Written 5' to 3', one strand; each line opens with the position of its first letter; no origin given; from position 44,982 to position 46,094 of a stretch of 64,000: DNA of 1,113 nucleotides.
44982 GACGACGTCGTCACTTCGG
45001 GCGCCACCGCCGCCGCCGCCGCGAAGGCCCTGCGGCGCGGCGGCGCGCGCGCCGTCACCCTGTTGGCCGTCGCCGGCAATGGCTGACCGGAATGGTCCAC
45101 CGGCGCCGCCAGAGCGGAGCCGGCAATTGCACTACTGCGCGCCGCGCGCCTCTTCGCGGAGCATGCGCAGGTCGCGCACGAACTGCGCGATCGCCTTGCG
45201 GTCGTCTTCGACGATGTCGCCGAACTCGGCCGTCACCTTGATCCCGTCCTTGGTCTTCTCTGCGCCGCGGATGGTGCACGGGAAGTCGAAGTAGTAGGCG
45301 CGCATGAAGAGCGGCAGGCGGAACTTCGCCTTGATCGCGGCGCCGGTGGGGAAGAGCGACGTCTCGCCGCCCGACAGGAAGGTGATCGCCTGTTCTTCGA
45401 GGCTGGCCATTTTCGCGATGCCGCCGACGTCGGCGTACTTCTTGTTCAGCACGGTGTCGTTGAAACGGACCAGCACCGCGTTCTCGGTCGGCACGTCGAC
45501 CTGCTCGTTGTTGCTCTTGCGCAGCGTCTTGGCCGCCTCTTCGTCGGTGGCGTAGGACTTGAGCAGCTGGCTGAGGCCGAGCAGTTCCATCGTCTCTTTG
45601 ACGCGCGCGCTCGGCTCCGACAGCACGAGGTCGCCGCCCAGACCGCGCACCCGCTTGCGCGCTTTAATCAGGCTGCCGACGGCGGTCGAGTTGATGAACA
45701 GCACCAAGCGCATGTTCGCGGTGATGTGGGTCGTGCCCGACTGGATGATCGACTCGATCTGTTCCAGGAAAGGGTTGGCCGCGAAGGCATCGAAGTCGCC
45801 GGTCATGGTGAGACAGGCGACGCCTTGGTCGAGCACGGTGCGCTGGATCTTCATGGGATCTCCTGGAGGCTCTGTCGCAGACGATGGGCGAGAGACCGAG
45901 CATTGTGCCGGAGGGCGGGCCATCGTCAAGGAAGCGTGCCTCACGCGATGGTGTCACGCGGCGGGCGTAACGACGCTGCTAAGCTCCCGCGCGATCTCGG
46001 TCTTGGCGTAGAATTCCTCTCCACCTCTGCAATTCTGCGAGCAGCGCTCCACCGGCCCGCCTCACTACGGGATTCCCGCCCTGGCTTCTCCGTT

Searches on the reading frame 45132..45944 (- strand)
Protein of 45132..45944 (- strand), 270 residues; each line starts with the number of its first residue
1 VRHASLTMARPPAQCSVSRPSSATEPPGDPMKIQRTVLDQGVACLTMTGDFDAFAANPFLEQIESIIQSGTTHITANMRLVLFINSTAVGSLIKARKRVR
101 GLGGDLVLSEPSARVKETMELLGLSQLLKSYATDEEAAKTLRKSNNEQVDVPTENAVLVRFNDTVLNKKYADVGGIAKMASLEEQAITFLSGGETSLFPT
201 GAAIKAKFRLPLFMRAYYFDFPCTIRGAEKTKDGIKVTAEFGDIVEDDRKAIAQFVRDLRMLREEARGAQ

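Call 56: search_protein_families(library=pfam, proteins=[window:45132-45944:-], max_evalue=0.00001)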
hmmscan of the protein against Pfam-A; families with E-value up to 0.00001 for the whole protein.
window:45132-45944:- (270 aa): 2 families
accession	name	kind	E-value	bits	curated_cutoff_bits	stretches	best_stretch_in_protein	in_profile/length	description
PF01740.26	STAS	-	1.4e-15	57.4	22.6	1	39-137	7-106/106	STAS domain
PF13466.11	STAS_2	-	8e-08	32.8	29.2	1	45-124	1-79/80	STAS domain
